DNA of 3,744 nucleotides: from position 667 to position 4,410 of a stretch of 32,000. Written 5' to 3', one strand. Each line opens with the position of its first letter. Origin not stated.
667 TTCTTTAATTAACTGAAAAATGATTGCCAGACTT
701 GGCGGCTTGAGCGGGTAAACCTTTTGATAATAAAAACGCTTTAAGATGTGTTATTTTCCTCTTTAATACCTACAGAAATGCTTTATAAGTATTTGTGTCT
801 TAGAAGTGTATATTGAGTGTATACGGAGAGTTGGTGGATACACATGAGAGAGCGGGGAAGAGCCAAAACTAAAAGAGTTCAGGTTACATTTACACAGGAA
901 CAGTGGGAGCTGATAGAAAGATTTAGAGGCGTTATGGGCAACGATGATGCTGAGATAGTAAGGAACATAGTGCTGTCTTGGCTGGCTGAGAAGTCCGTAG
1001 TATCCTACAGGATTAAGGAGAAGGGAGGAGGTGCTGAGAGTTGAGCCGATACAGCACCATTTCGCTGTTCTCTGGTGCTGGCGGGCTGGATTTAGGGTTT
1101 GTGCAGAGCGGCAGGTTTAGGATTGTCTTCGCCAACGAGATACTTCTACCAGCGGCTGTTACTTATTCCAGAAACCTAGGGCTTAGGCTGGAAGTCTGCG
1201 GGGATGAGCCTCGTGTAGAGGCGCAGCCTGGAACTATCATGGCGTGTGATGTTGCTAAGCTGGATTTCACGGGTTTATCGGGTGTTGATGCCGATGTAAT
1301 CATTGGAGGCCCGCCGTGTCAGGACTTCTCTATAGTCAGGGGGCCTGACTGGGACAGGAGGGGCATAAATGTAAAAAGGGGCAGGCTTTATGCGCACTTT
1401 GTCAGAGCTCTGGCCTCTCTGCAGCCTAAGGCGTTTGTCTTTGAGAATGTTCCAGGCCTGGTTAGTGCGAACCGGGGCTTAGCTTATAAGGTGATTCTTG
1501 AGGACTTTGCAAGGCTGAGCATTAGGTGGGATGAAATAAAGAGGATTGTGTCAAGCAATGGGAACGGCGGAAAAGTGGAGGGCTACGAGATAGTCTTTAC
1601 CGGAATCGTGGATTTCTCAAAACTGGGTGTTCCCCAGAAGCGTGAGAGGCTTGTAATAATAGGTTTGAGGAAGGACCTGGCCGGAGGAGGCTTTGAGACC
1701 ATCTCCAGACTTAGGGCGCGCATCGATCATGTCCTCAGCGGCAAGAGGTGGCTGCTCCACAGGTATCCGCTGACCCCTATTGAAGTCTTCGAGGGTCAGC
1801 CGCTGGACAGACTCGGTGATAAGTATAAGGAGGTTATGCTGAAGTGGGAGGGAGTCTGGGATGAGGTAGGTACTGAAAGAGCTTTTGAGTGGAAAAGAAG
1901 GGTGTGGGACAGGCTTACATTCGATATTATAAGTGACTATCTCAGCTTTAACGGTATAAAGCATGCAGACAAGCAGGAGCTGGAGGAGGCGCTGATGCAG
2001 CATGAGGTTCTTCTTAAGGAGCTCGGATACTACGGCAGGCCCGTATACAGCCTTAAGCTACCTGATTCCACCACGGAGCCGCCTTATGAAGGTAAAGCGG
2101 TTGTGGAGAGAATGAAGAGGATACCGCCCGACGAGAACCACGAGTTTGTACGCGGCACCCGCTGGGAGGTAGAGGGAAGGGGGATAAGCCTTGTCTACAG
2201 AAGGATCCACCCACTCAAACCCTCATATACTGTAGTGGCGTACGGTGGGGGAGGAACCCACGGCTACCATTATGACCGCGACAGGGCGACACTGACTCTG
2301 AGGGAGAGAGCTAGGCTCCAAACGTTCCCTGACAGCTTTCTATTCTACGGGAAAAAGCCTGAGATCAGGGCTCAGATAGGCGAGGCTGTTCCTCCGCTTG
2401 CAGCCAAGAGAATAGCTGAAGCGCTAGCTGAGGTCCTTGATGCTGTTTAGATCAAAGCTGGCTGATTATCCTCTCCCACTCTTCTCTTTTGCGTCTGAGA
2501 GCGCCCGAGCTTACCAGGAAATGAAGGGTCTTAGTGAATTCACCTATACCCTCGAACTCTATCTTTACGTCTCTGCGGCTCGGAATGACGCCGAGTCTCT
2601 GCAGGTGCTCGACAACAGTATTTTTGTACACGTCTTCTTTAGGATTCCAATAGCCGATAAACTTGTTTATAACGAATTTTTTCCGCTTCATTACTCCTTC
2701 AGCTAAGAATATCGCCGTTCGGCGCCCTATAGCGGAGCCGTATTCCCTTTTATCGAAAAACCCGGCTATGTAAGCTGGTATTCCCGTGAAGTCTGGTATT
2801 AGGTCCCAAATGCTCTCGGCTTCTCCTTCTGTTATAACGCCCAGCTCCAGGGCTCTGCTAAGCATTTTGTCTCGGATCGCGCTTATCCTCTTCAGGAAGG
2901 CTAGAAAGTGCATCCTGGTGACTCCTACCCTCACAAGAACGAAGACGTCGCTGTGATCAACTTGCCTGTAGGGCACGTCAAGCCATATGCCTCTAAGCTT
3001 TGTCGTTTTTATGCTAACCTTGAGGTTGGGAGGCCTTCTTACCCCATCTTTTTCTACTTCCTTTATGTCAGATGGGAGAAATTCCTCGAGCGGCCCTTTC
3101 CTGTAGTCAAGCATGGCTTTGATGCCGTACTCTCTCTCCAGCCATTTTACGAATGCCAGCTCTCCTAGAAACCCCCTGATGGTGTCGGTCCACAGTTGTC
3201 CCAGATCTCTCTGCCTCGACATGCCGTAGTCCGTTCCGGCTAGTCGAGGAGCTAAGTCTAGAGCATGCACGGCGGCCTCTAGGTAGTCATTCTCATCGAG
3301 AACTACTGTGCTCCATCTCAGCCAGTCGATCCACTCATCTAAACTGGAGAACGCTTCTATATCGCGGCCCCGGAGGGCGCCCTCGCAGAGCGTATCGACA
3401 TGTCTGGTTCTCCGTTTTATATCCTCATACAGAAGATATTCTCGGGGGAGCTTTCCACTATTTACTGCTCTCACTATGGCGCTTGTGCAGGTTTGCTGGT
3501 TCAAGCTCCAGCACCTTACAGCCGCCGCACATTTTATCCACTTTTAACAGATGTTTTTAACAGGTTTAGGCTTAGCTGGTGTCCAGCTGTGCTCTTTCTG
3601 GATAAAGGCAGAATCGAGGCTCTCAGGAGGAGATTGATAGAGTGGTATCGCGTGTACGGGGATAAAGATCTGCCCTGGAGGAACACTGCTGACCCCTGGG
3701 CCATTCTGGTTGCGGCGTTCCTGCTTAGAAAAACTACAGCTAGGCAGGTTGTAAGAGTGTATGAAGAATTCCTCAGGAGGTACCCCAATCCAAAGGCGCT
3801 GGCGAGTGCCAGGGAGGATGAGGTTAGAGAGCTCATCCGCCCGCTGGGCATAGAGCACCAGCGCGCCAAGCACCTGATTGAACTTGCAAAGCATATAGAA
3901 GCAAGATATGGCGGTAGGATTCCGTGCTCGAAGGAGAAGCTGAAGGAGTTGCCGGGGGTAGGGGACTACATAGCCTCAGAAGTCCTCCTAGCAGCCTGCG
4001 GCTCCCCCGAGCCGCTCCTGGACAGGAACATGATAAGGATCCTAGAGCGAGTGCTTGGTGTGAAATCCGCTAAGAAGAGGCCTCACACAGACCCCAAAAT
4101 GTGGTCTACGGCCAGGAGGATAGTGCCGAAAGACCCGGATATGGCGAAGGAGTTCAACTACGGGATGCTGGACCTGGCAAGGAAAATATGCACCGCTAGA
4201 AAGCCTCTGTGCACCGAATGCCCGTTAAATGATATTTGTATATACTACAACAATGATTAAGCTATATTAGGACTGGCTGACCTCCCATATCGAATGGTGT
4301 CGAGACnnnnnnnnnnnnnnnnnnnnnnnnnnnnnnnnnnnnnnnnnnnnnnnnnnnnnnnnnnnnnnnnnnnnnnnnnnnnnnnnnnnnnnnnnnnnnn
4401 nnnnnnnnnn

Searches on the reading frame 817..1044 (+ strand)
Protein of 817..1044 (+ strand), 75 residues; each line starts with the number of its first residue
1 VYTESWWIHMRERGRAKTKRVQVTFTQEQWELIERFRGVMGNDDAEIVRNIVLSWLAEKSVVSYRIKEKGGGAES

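Call 55: search_protein_families(library=ncbifam, proteins=[window:817-1044:+], max_evalue=0.1)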
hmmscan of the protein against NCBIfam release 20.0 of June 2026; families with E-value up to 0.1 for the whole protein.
window:817-1044:+ (75 aa): 0 families

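Call 69: search_protein_families(library=pfam, proteins=[window:817-1044:+], max_evalue=0.01)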
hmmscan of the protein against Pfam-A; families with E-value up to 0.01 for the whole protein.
window:817-1044:+ (75 aa): 0 families

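Call 71: search_protein_families(library=phrogs, proteins=[window:817-1044:+], max_evalue=0.01)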
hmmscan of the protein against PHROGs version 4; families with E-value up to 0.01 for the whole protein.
window:817-1044:+ (75 aa): 0 families

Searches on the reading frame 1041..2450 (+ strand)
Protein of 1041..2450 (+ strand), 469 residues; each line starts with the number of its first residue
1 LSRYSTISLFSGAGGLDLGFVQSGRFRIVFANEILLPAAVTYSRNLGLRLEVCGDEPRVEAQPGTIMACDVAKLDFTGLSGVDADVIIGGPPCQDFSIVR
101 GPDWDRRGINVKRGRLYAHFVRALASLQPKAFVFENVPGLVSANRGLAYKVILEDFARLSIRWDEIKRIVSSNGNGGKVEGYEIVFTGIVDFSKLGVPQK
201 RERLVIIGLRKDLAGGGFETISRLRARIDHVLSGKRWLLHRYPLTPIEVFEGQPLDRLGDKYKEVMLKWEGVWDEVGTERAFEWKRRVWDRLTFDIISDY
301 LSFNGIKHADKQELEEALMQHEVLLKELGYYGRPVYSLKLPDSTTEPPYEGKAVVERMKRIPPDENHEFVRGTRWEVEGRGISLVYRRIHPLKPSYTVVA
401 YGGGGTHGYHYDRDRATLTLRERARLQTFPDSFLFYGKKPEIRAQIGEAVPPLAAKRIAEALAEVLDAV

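Call 6: search_protein_families(library=pfam, proteins=[window:1041-2450:+], max_evalue=1)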
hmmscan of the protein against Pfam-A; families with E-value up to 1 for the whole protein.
window:1041-2450:+ (469 aa): 1 family
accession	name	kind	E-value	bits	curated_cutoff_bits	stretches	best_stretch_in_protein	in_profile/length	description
PF00145.23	DNA_methylase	-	2.5e-52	178.8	22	2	5-213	2-165/324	C-5 cytosine-specific DNA methylase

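Call 55: search_protein_families(library=ncbifam, proteins=[window:1041-2450:+], max_evalue=0.1)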
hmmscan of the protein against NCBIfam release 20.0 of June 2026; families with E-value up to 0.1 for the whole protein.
window:1041-2450:+ (469 aa): 2 families
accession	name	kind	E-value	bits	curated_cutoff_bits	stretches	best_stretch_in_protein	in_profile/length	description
TIGR00675.1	dcm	superfamily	2.5e-44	152.2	100.65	1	7-462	2-329/329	DNA (cytosine-5-)-methyltransferase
NF007772.0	PRK10458.1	subfamily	4.1e-12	45.4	710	1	4-214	89-291/472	DNA cytosine methylase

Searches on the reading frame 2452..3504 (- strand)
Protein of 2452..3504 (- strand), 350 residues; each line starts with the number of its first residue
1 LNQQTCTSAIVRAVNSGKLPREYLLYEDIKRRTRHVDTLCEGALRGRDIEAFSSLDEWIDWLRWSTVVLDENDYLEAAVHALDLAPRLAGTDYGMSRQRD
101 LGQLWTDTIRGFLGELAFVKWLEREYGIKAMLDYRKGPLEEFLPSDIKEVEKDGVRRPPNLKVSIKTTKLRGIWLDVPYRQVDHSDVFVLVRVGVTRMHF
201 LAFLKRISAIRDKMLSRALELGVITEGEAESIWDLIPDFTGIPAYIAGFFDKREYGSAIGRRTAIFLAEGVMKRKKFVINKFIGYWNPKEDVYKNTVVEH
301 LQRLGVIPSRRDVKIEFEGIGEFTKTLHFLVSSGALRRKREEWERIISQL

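Call 6: search_protein_families(library=pfam, proteins=[window:2452-3504:-], max_evalue=1)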
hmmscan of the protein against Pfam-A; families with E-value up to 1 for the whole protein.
window:2452-3504:- (350 aa): 0 families

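Call 55: search_protein_families(library=ncbifam, proteins=[window:2452-3504:-], max_evalue=0.1)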
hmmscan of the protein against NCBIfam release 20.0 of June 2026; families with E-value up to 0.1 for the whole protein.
window:2452-3504:- (350 aa): 0 families

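Call 56: search_solved_structures(query=window:2452-3504:-, max_evalue=1)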
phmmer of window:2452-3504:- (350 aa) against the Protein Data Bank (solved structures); distinct sequences matched with E-value up to 1: 2.
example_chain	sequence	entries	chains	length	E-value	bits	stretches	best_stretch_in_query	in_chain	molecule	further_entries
7aoi_AR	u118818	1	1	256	0.69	12.4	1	118-164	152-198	50S ribosomal protein L17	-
6hiv_AR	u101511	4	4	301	0.89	12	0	118-164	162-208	50S ribosomal protein L17, putative | bL17m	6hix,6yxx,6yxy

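Call 61: find_related_loci(query=A4, collection=metagenome_contigs, flank=10000)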
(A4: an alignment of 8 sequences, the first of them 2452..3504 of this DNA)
Query A4 (350 aa) in metagenome_contigs; peptide patterns used: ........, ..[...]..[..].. (x = any residue, [..] = any of these).
325 stretches matched a pattern; 195 encode a relative of the query (tblastn E <= 1e-3); the best 80 are kept; 80 distinct loci.
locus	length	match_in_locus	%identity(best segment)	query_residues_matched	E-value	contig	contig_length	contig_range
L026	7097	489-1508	68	6-350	5e-164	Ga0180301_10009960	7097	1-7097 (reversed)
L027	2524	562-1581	69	6-350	9e-174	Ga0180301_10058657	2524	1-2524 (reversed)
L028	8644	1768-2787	66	6-350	7e-156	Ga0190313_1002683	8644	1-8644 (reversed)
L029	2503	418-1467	64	6-350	1e-164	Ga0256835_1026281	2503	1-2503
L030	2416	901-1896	63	5-350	4e-163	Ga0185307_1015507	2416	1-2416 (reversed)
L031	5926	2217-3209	62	5-349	3e-147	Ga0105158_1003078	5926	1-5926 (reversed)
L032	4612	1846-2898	59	4-350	1e-140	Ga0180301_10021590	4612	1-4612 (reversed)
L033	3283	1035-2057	58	3-350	1e-140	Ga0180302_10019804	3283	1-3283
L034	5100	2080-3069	59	13-350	2e-132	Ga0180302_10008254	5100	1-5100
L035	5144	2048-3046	57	4-350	2e-132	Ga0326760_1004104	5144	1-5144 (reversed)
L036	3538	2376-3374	57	4-350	5e-135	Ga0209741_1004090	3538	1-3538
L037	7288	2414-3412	57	4-350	3e-131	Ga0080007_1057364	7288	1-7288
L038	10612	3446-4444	56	4-350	9e-129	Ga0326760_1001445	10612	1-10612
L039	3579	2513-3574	53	5-350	1e-131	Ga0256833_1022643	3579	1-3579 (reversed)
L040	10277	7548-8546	55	4-350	7e-128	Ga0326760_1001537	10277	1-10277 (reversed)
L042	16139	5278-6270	57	6-350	1e-126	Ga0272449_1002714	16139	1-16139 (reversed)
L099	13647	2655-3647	57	6-350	4e-127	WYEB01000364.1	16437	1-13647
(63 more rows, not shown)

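Call 69: search_protein_families(library=pfam, proteins=[L042:3001-4281:+, L042:8527-9252:+, L042:10060-10956:+, L042:322-1656:-, L099:376-1653:+, L099:5904-6398:+, L099:6388-7344:-, L099:7345-8298:-, L099:8295-9800:-], max_evalue=0.01)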
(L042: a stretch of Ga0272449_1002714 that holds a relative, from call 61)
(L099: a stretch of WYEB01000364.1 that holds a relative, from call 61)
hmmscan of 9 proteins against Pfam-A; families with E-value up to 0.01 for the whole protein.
L042:3001-4281:+ (426 aa): 1 family
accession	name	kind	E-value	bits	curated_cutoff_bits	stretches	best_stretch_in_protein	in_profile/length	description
PF24188.1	DUF7416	-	0.0096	16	27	0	274-295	41-62/69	Family of unknown function (DUF7416)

L042:8527-9252:+ (241 aa): 0 families

L042:10060-10956:+ (298 aa): 0 families

L042:322-1656:- (444 aa): 1 family
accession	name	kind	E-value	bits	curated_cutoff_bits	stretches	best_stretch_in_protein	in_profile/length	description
PF04867.17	DUF643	-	0.0086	17.1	25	0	278-347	43-109/114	Protein of unknown function (DUF643)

L099:376-1653:+ (425 aa): 1 family
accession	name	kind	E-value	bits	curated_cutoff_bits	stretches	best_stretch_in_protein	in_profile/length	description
PF24188.1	DUF7416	-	0.0096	16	27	0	273-294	41-62/69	Family of unknown function (DUF7416)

L099:5904-6398:+ (164 aa): 1 family
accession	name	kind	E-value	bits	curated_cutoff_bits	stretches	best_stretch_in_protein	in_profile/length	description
PF20098.4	DUF6488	-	0.0099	16.2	27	0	100-153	18-76/110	Family of unknown function (DUF6488)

L099:6388-7344:- (318 aa): 2 families
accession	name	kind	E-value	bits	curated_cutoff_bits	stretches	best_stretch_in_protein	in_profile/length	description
PF02653.21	BPD_transp_2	-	2.2e-26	93.1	26.8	1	50-304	4-267/269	Branched-chain amino acid transport system / permease component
PF19982.4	DUF6418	-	0.00039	21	25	1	92-159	37-104/109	Family of unknown function (DUF6418)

L099:7345-8298:- (317 aa): 1 family
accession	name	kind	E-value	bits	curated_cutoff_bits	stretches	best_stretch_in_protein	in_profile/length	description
PF02653.21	BPD_transp_2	-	2e-21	76.8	26.8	1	46-308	4-267/269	Branched-chain amino acid transport system / permease component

L099:8295-9800:- (501 aa): 6 families
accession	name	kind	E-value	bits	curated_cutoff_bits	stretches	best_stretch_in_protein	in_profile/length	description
PF00005.33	ABC_tran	-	6.8e-49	166.4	25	2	21-169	2-137/137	ABC transporter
PF13304.12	AAA_21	-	1.5e-08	35.5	27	1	138-199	235-298/304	AAA domain, putative AbiEii toxin, Type IV TA system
PF13476.12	AAA_23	-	0.00017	22.7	27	1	13-78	9-68/201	AAA domain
PF13555.12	AAA_29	-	0.001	19.2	27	1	25-58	17-50/61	P-loop containing region of AAA domain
PF02463.25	SMC_N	-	0.0032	17.4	40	0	31-415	25-151/220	RecF/RecN/SMC N terminal domain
PF02367.23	TsaE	-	0.0067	16.8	26.6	0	21-54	12-45/128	Threonylcarbamoyl adenosine biosynthesis protein TsaE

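Call 71: search_protein_families(library=phrogs, proteins=[window:2452-3504:-], max_evalue=0.01)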
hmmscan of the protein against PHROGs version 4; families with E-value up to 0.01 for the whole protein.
window:2452-3504:- (350 aa): 0 families

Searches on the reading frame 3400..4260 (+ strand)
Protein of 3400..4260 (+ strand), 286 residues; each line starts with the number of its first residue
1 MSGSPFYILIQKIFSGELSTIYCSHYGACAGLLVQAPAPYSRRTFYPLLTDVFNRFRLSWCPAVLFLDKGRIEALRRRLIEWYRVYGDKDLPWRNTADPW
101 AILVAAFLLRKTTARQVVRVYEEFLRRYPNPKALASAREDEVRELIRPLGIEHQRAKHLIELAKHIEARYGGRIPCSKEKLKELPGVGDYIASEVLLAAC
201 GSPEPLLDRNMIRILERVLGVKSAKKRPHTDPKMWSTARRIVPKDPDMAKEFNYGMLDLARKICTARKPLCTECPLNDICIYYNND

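Call 6: search_protein_families(library=pfam, proteins=[window:3400-4260:+], max_evalue=1)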
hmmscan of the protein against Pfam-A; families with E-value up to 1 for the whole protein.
window:3400-4260:+ (286 aa): 4 families
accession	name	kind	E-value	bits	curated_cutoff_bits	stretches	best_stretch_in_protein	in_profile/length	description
PF00730.31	HhH-GPD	-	7.4e-16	58.9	26.2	1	104-235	1-103/108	HhH-GPD superfamily base excision DNA repair protein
PF10576.14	EndIII_4Fe-2S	-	4.6e-07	30.4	20.5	1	264-280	1-17/17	Iron-sulfur binding domain of endonuclease III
PF00633.29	HHH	-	2.7e-05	24.2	24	1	169-197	1-29/30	Helix-hairpin-helix motif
PF17867.7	AAA_lid_7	-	0.23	12.2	22.7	1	102-149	5-54/106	Midasin AAA lid domain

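Call 55: search_protein_families(library=ncbifam, proteins=[window:3400-4260:+], max_evalue=0.1)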
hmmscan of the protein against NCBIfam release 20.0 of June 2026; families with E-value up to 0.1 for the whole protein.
window:3400-4260:+ (286 aa): 9 families
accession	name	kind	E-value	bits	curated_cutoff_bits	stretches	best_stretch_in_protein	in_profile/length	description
TIGR01084.1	mutY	equivalog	1.7e-47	162.3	286.5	1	75-285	2-211/277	A/G-specific adenine glycosylase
NF008132.0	PRK10880.1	equivalog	3.1e-38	131.8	427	1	76-285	8-214/351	A/G-specific adenine glycosylase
TIGR01083.1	nth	equivalog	1.2e-26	93.6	211.7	1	97-271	25-192/192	endonuclease III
NF010488.0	PRK13910.1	equivalog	2e-15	56.9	471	1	116-285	11-172/290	adenine-specific DNA glycosylase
NF007978.0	PRK10702.1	equivalog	8e-13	48.5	405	1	96-283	26-206/211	endonuclease III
NF053634.1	MonDNAglycDR2438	equivalog_domain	1.2e-09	38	400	1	85-283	8-207/219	monofunctional DNA glycosylase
NF010494.0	PRK13913.1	equivalog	0.00087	19.2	192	1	93-216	26-160/220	3-methyladenine DNA glycosylase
TIGR00588.1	ogg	subfamily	0.0031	16.7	397.85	1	112-229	147-271/310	8-oxoguanine DNA-glycosylase (ogg)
NF007641.0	PRK10308.1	equivalog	0.0069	16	229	1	121-200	142-228/285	DNA-3-methyladenine glycosylase 2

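Call 57: search_solved_structures(query=window:3400-4260:+, max_evalue=0.001)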
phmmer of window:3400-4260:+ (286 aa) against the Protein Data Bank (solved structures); distinct sequences matched with E-value up to 0.001: 52.
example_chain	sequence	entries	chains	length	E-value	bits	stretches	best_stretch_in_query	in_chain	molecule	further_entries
1kea_A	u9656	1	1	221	7.8e-40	140.2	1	88-284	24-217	Possible G-T mismatches repair enzyme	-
8dwd_A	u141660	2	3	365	3.7e-36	128.1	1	75-281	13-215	Adenine DNA glycosylase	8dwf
8dwe_A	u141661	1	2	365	7e-36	127.2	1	75-281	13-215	Adenine DNA glycosylase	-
6q0c_A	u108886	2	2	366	7.2e-36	127.2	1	75-281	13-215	A/G-specific adenine glycosylase | Adenine DNA glycosylase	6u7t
1kg4_A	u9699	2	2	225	8.5e-36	126.9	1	77-283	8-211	A/G-specific adenine glycosylase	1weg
1kg6_A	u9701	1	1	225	1.6e-35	126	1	77-283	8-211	A/G-specific adenine glycosylase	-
1kg5_A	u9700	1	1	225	1.6e-35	126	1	77-283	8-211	A/G-specific adenine glycosylase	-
1kg2_A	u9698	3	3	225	1.6e-35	126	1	77-283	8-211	A/G-specific adenine glycosylase | ADENINE GLYCOSYLASE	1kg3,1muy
9bs2_A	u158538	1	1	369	2.5e-35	125.4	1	75-281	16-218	Adenine DNA glycosylase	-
8dvp_A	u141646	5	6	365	3.6e-35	124.9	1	75-281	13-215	Adenine DNA glycosylase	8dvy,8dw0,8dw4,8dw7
1rrs_A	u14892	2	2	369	3.6e-35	124.9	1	75-281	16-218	MutY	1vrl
1kg7_A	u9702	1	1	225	5.7e-35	124.2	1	77-283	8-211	A/G-specific adenine glycosylase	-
1mud_A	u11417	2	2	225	8.1e-35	123.7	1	77-283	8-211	Adenine DNA glycosylase | ADENINE GLYCOSYLASE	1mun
1wef_A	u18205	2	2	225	1.1e-34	123.3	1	77-283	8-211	A/G-specific adenine glycosylase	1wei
4yoq_A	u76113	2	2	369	1.7e-34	122.7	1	75-281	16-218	A/G-specific adenine glycosylase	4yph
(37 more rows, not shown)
